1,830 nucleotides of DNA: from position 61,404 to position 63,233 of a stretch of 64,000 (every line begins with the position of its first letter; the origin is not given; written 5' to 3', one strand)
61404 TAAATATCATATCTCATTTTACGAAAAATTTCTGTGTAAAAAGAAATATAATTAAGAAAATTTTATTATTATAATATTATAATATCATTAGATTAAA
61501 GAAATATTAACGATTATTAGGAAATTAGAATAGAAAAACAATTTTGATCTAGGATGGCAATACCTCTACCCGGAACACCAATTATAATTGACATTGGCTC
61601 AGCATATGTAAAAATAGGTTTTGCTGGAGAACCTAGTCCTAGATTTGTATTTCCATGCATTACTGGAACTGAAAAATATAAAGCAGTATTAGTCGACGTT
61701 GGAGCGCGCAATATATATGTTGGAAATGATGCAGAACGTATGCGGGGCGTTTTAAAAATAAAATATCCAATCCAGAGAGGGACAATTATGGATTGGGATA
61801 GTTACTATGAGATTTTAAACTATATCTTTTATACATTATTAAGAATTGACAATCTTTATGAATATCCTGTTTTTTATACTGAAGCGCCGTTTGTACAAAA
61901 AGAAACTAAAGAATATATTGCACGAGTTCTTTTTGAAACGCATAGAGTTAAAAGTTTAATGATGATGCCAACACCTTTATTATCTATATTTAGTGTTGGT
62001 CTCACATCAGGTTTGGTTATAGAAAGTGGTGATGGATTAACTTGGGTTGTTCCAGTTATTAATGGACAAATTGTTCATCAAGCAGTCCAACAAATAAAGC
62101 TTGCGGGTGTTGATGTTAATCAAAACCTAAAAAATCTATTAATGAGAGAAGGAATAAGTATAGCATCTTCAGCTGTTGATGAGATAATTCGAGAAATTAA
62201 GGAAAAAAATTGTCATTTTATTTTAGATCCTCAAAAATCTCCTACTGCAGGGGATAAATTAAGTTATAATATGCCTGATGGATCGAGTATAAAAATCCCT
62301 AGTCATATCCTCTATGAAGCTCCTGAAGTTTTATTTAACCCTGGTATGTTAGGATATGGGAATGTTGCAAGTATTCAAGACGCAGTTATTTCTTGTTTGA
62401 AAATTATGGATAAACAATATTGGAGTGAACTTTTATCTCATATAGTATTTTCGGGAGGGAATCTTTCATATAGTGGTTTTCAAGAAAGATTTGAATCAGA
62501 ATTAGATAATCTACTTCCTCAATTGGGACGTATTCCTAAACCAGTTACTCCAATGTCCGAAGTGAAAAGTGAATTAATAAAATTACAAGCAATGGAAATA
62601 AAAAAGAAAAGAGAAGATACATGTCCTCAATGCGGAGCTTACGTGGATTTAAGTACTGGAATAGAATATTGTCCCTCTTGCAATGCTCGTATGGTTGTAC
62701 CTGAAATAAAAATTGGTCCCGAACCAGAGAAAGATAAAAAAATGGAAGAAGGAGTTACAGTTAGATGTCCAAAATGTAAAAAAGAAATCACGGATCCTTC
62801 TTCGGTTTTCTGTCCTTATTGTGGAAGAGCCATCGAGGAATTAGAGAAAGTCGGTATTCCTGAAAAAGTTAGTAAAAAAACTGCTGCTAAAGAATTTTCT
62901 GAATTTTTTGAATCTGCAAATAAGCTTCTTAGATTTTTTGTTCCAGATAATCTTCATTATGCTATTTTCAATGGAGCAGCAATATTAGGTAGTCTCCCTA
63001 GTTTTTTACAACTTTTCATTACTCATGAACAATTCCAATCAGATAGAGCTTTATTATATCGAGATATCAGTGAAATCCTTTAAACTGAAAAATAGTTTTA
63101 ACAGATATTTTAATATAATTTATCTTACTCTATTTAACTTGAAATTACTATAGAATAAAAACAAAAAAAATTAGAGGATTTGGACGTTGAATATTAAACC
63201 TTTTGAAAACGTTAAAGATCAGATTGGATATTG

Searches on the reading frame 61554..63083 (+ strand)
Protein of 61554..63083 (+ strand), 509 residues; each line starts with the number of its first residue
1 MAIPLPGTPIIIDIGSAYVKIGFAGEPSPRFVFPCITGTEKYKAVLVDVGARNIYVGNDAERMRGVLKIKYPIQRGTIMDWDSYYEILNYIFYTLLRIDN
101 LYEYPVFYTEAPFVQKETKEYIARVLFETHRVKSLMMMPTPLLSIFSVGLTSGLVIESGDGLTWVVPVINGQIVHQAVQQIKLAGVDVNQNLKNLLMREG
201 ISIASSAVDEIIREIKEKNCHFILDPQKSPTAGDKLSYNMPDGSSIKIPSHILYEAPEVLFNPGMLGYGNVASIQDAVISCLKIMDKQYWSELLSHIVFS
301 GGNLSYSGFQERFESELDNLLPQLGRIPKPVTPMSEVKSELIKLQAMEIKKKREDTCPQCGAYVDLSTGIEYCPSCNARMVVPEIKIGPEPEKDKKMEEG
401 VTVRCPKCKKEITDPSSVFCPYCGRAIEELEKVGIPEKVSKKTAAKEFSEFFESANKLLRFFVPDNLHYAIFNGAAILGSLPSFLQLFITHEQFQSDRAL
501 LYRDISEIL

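Call 91: search_protein_families(library=pfam, proteins=[window:61554-63083:+], max_evalue=0.0001)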
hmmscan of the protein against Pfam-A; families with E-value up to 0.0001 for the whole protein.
window:61554-63083:+ (509 aa): 5 families
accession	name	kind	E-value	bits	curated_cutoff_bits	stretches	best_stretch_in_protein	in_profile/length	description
PF00022.25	Actin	-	3.5e-68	230.5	27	1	9-323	6-355/410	Actin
PF13248.11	Zn_ribbon_3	-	1e-09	37.9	27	1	402-424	2-23/26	zinc-ribbon domain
PF24460.1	DUF7575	-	4.2e-08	32.8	28.5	1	402-426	3-26/28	Domain of unknown function (DUF7575)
PF12773.13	DZR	-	2.9e-07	31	27.3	1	357-424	1-45/45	Double zinc ribbon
PF13240.11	Zn_Ribbon_1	-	1.3e-05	25.3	25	0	405-426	2-22/23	zinc-ribbon domain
